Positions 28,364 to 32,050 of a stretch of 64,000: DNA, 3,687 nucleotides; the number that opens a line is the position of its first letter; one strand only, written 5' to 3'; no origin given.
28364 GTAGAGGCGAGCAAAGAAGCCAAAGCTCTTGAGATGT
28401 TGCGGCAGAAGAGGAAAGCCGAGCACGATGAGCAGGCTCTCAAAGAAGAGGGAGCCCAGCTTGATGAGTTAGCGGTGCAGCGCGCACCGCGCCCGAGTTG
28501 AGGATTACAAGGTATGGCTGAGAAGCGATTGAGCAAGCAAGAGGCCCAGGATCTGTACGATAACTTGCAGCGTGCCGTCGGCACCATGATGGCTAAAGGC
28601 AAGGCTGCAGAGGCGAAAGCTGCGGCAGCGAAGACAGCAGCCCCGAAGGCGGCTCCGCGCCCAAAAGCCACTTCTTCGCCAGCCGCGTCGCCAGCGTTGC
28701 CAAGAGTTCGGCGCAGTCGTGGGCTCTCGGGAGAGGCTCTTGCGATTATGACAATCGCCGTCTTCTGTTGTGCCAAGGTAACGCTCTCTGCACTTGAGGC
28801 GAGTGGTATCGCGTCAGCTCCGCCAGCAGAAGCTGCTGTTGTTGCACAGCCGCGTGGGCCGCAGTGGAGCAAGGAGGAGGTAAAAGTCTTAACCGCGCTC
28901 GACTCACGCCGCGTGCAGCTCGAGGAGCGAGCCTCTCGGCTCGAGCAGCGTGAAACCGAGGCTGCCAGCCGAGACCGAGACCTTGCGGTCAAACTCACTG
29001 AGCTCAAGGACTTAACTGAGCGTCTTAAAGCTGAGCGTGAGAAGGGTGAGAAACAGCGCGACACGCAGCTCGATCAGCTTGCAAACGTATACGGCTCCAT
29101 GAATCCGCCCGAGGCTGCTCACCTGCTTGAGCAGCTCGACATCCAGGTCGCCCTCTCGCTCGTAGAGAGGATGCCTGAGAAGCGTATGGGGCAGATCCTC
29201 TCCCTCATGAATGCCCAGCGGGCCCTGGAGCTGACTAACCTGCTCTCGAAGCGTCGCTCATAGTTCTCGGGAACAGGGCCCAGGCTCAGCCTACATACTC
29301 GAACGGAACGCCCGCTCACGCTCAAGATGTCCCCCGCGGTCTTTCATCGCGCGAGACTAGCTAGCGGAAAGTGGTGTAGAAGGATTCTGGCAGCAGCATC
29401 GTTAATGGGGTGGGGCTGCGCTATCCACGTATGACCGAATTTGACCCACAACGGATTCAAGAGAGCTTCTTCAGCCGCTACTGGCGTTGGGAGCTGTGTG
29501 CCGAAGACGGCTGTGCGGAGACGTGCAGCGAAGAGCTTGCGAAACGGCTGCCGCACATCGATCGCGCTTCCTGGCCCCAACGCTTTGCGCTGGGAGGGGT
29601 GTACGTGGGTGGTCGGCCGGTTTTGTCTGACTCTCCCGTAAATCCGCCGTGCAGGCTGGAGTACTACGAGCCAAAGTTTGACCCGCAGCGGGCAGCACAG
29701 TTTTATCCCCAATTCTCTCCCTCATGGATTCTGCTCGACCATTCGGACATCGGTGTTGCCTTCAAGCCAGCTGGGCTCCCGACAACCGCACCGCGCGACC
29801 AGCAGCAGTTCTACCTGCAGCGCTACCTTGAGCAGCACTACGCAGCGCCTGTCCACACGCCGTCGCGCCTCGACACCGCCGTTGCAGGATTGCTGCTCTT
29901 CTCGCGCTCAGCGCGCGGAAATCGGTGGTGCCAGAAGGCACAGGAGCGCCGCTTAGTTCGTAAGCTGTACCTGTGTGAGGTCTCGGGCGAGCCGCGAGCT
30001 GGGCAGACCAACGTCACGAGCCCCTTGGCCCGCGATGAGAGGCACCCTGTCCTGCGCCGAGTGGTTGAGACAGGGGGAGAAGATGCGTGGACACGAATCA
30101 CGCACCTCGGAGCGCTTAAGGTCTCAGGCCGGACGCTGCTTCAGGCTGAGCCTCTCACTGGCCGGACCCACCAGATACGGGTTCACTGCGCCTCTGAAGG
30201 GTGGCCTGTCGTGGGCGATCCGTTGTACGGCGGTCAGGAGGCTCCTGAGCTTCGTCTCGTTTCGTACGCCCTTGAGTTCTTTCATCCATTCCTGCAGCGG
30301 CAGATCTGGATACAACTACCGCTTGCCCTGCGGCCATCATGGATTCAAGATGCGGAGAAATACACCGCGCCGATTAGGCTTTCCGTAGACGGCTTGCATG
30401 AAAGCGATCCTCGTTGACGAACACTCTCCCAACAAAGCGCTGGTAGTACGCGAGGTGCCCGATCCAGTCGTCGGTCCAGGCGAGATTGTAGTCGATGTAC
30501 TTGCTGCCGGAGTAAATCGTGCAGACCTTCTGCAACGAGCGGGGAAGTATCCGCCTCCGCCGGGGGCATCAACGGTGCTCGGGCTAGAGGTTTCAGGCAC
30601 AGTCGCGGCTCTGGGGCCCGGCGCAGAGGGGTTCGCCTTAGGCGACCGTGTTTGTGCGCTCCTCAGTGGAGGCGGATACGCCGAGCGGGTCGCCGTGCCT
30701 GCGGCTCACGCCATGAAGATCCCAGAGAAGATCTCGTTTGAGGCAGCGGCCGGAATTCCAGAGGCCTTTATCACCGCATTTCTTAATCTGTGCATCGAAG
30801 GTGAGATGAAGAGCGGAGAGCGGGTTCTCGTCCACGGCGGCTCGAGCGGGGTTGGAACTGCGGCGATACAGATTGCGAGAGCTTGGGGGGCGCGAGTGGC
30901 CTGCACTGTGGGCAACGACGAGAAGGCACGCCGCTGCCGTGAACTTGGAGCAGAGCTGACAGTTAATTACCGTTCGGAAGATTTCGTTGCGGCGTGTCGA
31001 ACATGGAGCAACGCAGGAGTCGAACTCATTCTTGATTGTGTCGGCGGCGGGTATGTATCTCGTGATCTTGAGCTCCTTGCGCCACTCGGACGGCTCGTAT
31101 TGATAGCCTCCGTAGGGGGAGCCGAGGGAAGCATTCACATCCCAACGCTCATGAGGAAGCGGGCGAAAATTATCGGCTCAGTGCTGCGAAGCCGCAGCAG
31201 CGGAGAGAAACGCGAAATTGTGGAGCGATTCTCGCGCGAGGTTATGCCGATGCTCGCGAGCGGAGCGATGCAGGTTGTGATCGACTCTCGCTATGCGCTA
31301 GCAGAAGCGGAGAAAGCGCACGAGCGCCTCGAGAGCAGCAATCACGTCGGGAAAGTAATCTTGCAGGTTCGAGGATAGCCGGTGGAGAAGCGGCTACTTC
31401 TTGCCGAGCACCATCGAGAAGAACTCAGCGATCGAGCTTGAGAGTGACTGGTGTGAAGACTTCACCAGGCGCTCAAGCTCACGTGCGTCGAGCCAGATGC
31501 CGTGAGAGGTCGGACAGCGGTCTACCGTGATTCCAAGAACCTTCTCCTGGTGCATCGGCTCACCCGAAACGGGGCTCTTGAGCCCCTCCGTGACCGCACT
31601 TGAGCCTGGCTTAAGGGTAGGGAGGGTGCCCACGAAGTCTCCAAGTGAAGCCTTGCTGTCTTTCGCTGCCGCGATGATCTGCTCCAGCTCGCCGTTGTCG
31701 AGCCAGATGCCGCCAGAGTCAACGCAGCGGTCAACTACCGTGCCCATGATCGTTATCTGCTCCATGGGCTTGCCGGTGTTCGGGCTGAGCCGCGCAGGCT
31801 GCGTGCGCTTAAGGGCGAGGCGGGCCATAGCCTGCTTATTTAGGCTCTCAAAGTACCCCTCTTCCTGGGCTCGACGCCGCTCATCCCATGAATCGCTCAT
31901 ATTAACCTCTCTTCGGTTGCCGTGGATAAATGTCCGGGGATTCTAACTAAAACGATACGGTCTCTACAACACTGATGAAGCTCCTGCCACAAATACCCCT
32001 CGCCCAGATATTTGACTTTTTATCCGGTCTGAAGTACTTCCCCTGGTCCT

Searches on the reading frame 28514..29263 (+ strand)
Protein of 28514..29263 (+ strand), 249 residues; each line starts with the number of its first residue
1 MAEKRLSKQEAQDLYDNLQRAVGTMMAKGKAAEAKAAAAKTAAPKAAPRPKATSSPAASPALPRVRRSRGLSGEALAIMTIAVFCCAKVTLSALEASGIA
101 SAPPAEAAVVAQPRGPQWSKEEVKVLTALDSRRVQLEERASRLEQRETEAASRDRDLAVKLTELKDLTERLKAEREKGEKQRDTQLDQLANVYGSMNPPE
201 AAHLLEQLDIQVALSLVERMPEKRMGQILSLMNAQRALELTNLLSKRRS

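Call 19: search_protein_families(library=pfam, proteins=[window:28514-29263:+], max_evalue=0.001)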
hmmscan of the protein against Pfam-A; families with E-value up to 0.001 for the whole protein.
window:28514-29263:+ (249 aa): 1 family
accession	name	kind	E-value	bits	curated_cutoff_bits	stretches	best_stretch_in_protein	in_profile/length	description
PF03448.22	MgtE_N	-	1e-06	29.6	25.9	1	187-245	40-98/102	MgtE intracellular N domain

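Call 25: search_protein_families(library=ncbifam, proteins=[window:28514-29263:+], max_evalue=0.001)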
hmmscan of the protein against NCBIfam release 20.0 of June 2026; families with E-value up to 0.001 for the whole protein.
window:28514-29263:+ (249 aa): 1 family
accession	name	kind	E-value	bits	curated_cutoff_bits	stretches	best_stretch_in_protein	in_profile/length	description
NF047368.1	collar_FlbB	equivalog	8.3e-07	29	110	1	124-242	64-189/193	periplasmic-type flagellar collar protein FlbB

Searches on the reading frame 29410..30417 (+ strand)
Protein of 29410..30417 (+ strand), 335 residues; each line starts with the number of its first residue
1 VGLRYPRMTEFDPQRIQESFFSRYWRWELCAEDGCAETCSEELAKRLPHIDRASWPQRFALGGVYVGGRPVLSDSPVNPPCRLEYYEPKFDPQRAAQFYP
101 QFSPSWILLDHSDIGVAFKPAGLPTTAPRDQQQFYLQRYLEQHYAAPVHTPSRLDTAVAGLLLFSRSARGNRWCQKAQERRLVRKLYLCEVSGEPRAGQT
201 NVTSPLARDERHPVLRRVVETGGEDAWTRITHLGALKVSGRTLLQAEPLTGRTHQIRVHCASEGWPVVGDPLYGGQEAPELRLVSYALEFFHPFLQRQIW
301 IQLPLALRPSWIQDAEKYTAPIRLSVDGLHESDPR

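Call 19: search_protein_families(library=pfam, proteins=[window:29410-30417:+], max_evalue=0.001)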
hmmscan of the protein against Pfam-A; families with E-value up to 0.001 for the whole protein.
window:29410-30417:+ (335 aa): 1 family
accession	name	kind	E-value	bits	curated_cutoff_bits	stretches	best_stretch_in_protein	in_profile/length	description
PF00849.27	PseudoU_synth_2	-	5.3e-21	75.9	26.8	1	118-262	6-152/152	RNA pseudouridylate synthase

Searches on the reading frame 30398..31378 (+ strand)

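Call 19: search_protein_families(library=pfam, proteins=[window:30398-31378:+], max_evalue=0.001)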
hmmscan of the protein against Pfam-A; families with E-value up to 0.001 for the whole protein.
window:30398-31378:+ (326 aa): 3 families
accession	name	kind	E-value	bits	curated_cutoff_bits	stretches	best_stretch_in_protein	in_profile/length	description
PF00107.32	ADH_zinc_N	-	8.8e-28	97.3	31.8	1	151-277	1-126/129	Zinc-binding dehydrogenase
PF13602.12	ADH_zinc_N_2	-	1.8e-23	84.4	27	1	183-322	1-134/134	Zinc-binding dehydrogenase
PF08240.17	ADH_N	-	5.9e-17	62.3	23.5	1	26-110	1-104/104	Alcohol dehydrogenase GroES-like domain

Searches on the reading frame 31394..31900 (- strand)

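Call 19: search_protein_families(library=pfam, proteins=[window:31394-31900:-], max_evalue=0.001)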
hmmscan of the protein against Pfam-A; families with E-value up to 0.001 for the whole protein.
window:31394-31900:- (168 aa): 1 family
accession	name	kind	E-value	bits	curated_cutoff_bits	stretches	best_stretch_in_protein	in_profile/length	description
PF13453.11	Zn_ribbon_TFIIB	-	8.7e-17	60.7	22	2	43-77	6-40/41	Transcription factor zinc-finger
